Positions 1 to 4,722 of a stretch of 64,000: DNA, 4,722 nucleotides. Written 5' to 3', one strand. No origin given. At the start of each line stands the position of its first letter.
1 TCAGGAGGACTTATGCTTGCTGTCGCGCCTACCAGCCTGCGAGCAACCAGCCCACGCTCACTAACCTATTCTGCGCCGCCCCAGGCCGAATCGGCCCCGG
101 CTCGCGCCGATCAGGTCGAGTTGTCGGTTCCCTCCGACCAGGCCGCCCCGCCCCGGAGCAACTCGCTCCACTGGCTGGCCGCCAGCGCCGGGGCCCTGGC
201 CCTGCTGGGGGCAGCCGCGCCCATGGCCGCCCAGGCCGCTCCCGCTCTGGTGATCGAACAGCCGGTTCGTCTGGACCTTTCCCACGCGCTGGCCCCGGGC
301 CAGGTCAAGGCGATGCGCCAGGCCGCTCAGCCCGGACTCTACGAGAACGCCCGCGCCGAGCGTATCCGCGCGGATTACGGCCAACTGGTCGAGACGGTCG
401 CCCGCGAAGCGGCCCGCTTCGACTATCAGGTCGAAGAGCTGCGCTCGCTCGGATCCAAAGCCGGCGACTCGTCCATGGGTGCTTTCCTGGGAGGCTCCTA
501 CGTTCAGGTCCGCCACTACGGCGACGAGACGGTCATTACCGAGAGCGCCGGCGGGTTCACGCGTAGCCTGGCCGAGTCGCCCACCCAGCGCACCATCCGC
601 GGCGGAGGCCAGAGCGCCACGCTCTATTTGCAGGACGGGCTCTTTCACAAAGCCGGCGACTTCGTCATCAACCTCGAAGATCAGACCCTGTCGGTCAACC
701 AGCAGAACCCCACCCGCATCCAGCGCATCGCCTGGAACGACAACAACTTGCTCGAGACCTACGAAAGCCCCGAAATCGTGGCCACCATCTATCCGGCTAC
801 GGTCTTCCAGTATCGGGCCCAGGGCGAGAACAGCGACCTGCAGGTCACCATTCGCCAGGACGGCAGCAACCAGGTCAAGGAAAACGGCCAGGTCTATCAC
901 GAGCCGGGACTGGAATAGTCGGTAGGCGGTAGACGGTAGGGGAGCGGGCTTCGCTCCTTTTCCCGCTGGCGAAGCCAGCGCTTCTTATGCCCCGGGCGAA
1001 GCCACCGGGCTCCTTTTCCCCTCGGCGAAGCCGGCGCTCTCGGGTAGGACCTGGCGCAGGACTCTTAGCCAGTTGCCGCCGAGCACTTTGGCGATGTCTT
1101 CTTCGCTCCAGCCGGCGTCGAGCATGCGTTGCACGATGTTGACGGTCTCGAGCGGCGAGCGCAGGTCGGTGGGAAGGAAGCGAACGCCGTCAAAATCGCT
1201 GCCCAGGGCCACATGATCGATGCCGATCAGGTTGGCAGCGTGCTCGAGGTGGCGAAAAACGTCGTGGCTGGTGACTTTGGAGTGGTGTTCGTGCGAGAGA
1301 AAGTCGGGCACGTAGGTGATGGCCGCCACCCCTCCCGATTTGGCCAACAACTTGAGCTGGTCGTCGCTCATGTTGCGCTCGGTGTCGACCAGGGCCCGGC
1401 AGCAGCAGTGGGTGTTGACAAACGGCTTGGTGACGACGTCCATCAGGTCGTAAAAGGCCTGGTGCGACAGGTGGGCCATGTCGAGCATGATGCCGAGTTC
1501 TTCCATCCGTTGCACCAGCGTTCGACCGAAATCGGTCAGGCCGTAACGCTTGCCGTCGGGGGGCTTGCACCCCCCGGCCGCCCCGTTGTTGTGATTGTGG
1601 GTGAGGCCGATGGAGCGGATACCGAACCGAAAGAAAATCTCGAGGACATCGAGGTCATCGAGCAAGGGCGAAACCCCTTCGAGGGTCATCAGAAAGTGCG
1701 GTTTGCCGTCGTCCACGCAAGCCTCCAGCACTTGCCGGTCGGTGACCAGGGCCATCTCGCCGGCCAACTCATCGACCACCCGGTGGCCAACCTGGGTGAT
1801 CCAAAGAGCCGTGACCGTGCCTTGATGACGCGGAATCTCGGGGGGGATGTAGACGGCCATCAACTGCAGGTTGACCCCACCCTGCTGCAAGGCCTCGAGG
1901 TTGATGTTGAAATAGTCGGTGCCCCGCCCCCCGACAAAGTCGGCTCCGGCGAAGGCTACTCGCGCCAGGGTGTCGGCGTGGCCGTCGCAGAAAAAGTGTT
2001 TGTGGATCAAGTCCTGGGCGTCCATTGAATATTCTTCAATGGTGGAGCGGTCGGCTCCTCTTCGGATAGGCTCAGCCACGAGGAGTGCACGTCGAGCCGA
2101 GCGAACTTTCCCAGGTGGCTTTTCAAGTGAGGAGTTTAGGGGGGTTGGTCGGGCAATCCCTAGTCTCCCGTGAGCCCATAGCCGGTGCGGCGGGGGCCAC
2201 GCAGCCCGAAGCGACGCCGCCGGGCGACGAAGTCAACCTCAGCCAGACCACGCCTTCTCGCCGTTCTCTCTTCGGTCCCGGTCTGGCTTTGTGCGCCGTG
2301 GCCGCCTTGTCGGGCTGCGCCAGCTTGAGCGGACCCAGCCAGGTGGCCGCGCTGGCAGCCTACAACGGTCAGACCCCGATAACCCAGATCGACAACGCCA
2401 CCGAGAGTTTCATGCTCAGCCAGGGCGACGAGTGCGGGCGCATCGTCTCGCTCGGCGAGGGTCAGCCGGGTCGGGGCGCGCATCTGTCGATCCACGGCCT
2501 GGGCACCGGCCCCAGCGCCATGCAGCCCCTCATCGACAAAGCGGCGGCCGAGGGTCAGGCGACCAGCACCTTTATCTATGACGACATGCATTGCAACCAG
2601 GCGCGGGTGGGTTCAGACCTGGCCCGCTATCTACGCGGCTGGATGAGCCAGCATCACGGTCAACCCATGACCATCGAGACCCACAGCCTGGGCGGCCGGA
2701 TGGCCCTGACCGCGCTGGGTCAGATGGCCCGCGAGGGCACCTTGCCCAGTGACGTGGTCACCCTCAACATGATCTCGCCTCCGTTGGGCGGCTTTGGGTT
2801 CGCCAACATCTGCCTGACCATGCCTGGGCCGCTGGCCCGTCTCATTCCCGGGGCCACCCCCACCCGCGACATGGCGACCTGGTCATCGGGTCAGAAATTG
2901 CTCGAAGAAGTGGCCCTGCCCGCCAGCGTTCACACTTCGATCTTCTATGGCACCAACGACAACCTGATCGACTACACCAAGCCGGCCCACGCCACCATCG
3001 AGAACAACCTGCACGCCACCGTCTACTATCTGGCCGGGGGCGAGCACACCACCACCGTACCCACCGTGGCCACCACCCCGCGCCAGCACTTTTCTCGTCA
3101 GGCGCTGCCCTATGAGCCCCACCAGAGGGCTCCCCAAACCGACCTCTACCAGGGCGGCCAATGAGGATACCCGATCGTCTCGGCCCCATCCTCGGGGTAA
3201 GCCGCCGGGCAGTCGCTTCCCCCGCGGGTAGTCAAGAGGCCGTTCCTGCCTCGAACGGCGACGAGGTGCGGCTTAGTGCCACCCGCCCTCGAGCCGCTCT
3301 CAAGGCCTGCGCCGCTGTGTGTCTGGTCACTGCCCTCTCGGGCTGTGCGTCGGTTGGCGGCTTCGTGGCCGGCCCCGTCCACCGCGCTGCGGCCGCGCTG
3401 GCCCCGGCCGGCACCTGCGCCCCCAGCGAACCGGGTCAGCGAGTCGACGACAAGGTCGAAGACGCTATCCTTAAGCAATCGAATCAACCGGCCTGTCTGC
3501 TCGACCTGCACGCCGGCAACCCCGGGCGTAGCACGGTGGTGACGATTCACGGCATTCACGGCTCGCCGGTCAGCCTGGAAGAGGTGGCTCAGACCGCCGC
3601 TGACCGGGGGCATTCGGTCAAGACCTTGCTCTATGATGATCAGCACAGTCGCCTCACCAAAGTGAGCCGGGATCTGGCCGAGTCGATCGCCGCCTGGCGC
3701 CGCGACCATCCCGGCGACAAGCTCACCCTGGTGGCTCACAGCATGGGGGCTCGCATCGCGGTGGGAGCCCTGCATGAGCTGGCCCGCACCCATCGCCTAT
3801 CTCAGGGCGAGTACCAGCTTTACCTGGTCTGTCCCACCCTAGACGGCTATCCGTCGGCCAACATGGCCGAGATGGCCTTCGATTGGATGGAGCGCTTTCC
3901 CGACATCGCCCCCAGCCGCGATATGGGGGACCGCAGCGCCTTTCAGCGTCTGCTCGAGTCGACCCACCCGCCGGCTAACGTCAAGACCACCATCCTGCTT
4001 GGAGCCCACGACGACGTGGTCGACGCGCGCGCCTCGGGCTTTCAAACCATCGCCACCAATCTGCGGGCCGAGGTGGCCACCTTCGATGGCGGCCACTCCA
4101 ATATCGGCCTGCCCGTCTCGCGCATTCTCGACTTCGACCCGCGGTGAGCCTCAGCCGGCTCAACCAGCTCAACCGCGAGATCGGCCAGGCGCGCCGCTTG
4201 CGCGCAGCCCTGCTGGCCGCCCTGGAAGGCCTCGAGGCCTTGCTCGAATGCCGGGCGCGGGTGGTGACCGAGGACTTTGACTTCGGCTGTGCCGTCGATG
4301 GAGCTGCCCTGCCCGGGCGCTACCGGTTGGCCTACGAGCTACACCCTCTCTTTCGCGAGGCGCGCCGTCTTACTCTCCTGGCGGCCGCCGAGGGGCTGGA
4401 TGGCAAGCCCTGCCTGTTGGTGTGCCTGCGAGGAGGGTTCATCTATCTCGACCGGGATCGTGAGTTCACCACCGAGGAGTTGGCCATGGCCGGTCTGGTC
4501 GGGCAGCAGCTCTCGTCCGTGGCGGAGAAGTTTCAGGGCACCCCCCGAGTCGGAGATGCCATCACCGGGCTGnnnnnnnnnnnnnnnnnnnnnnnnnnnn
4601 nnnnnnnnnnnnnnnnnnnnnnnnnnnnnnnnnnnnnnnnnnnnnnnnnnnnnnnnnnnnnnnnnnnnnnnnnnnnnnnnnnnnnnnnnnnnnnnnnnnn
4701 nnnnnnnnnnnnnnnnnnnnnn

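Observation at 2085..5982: Tandem paralogous lipoprotein alpha/beta-hydrolases co-operonic with a degenerate GGDEF-Clp_N protein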

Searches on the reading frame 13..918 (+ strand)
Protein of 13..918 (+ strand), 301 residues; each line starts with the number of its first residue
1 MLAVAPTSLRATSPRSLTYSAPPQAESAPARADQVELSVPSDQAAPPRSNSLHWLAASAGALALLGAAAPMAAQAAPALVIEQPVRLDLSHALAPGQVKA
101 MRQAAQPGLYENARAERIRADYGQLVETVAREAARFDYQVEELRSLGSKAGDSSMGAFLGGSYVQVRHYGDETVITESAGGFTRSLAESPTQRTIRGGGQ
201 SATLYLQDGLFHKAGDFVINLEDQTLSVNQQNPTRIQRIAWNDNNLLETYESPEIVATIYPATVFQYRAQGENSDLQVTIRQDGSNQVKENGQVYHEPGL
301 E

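Call 3: search_protein_families(library=pfam, proteins=[window:13-918:+], max_evalue=0.1)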
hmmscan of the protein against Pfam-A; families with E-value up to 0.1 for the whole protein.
window:13-918:+ (301 aa): 1 family
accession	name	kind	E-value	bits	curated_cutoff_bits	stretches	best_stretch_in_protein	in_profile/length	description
PF22136.2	MpAgo_N-like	-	0.081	13.6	27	0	231-272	20-61/65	Bacterial argonaute protein N-terminal domain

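Call 4: search_protein_families(library=ncbifam, proteins=[window:13-918:+], max_evalue=0.1)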
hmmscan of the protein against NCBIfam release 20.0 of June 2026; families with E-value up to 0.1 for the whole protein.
window:13-918:+ (301 aa): 0 families

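Call 92: search_protein_families(library=padloc, proteins=[window:13-918:+], max_evalue=0.01)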
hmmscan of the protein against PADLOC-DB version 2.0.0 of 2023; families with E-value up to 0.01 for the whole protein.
window:13-918:+ (301 aa): 0 families

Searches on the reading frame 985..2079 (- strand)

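Call 3: search_protein_families(library=pfam, proteins=[window:985-2079:-], max_evalue=0.1)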
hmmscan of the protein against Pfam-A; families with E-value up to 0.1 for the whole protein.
window:985-2079:- (364 aa): 2 families
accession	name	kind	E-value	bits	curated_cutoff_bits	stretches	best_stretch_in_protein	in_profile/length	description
PF01244.27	Peptidase_M19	-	3.2e-84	283.2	26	1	25-343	3-319/319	Membrane dipeptidase (Peptidase family M19)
PF04909.20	Amidohydro_2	-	4.5e-07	30.3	26.4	1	173-342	120-288/289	Amidohydrolase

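Call 4: search_protein_families(library=ncbifam, proteins=[window:985-2079:-], max_evalue=0.1)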
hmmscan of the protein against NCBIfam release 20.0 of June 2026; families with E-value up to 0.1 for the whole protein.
window:985-2079:- (364 aa): 0 families

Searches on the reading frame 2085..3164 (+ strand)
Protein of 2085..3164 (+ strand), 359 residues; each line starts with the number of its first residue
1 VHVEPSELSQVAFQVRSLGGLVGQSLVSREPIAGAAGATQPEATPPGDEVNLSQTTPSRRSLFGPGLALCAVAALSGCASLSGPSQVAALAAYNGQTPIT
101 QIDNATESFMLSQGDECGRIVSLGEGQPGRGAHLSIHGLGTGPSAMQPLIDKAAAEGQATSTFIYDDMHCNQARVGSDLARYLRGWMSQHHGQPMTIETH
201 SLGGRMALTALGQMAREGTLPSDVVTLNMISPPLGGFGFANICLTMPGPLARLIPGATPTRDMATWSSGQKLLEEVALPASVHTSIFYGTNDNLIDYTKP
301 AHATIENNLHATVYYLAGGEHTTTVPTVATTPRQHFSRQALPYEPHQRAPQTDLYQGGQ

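Call 3: search_protein_families(library=pfam, proteins=[window:2085-3164:+], max_evalue=0.1)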
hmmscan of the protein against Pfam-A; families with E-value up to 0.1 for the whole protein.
window:2085-3164:+ (359 aa): 3 families
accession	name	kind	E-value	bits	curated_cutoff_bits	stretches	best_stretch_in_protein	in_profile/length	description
PF12146.15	Hydrolase_4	-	0.008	15.9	27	0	177-213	60-96/239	Serine aminopeptidase, S33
PF20408.4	Abhydrolase_11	-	0.015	15.5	27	0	146-219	20-102/193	Alpha/beta hydrolase domain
PF05990.18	DUF900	-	0.097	12.5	20.5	0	165-219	68-120/232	Alpha/beta hydrolase of unknown function (DUF900)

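Call 4: search_protein_families(library=ncbifam, proteins=[window:2085-3164:+], max_evalue=0.1)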
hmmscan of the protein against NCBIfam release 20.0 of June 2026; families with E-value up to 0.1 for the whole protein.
window:2085-3164:+ (359 aa): 0 families

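Call 92: search_protein_families(library=padloc, proteins=[window:2085-3164:+], max_evalue=0.01)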
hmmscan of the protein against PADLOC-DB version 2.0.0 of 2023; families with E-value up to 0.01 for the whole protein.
window:2085-3164:+ (359 aa): 0 families

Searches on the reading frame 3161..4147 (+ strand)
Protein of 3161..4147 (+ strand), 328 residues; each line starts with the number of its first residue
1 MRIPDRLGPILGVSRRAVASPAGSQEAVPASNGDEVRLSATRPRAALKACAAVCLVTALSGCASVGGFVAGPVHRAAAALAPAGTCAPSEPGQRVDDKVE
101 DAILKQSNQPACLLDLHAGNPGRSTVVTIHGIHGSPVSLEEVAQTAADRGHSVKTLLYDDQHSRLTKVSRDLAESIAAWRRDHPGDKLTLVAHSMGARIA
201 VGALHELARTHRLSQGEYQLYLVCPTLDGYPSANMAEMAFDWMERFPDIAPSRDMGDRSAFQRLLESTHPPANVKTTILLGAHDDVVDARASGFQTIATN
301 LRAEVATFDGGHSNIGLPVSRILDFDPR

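Call 3: search_protein_families(library=pfam, proteins=[window:3161-4147:+], max_evalue=0.1)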
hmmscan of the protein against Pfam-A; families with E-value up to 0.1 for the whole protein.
window:3161-4147:+ (328 aa): 6 families
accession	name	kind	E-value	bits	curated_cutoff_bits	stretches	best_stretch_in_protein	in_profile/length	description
PF12146.15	Hydrolase_4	-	2.8e-08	33.8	27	1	162-232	52-116/239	Serine aminopeptidase, S33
PF05990.18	DUF900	-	3.3e-05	23.9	20.5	1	166-226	74-136/232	Alpha/beta hydrolase of unknown function (DUF900)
PF00561.26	Abhydrolase_1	-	7.4e-05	23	25.8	1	170-201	53-84/245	alpha/beta hydrolase fold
PF12697.13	Abhydrolase_6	-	0.0028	18.8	26.3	1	163-259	49-124/217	Alpha/beta hydrolase family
PF05057.20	DUF676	-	0.013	15.4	20.3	1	126-208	8-100/217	Putative serine esterase (DUF676)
PF03959.19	FSH1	-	0.019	15.1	21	1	189-313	104-200/211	Serine hydrolase (FSH1)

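Call 4: search_protein_families(library=ncbifam, proteins=[window:3161-4147:+], max_evalue=0.1)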
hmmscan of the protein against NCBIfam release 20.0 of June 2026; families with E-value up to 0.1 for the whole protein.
window:3161-4147:+ (328 aa): 3 families
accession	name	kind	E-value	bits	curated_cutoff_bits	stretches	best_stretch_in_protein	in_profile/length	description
NF008340.0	PRK11126.1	equivalog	0.0025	17.1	261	1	119-204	10-96/255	2-succinyl-6-hydroxy-2,4-cyclohexadiene-1-carboxylate synthase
NF011457.0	PRK14875.1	equivalog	0.016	14.2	307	1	118-205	127-217/372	acetoin dehydrogenase dihydrolipoyllysine-residue acetyltransferase subunit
TIGR03695.1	menH_SHCHC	equivalog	0.056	12.9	208.55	0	124-204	3-89/252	2-succinyl-6-hydroxy-2,4-cyclohexadiene-1-carboxylate synthase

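Call 48: search_solved_structures(query=window:3161-4147:+, max_evalue=1, show_alignments=2)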
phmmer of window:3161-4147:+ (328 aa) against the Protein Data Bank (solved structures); distinct sequences matched with E-value up to 1: 3.
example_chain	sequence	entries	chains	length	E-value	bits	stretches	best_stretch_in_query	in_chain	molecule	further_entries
3qit_A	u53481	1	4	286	0.029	16.8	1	100-202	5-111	Polyketide synthase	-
7ane_a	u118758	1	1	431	0.22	13.9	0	110-159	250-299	Ribosomal_S5_C domain-containing protein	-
9hny_CE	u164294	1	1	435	0.93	11.8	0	109-159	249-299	Small ribosomal subunit protein uS5 C-terminal domain-containing protein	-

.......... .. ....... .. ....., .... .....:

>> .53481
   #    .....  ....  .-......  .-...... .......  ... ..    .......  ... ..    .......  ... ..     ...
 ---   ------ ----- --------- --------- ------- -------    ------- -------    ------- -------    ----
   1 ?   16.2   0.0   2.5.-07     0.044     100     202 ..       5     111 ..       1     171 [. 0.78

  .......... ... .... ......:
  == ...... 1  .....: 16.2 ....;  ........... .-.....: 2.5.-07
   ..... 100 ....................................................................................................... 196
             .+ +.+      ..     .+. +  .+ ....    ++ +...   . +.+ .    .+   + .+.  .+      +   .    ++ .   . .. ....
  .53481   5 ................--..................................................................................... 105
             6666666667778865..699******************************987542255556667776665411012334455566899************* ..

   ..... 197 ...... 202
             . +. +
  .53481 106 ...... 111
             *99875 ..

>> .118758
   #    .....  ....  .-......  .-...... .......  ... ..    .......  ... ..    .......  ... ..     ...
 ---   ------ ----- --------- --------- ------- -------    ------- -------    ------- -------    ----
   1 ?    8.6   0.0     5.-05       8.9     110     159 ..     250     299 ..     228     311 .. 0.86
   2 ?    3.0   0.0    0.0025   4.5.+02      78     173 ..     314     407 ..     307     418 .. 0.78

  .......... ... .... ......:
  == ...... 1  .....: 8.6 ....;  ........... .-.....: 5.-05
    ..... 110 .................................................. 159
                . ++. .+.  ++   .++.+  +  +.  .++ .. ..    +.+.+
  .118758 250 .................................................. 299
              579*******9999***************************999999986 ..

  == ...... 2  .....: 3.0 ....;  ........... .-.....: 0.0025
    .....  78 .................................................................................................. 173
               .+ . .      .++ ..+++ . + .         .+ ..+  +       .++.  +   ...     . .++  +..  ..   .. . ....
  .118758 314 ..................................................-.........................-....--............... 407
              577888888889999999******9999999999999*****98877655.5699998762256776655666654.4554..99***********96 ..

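Call 59: find_homologous_proteins(query=window:3161-4147:+, max_evalue=0.001)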
Query window:3161-4147:+ (328 aa): 1 proteins with E <= 0.001 among 8000 candidates.
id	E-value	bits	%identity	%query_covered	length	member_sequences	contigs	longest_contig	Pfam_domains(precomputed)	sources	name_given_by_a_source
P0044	4.7e-198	675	92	100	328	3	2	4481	PF12146.16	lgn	-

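Call 92: search_protein_families(library=padloc, proteins=[window:3161-4147:+], max_evalue=0.01)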
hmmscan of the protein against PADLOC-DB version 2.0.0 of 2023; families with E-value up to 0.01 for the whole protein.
window:3161-4147:+ (328 aa): 0 families

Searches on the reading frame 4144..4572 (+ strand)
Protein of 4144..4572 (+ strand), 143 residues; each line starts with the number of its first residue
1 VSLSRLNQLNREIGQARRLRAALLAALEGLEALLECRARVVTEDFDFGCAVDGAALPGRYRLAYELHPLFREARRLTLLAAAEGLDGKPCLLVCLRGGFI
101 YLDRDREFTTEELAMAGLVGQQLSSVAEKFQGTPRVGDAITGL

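Call 5: search_protein_families(library=pfam, proteins=[window:4144-4572:+], max_evalue=10)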
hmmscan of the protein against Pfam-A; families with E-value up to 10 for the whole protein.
seq(143 aa): 1 family
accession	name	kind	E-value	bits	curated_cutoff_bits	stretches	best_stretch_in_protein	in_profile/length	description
PF05859.17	Mis12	-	0.3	11.2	25.7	1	5-40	120-155/231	Mis12 protein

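Call 63: search_solved_structures(query=A5, max_evalue=10, show_alignments=2)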
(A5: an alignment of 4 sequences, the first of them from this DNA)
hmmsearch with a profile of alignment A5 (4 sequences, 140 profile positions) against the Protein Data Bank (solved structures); distinct sequences matched with E-value up to 10: 0.
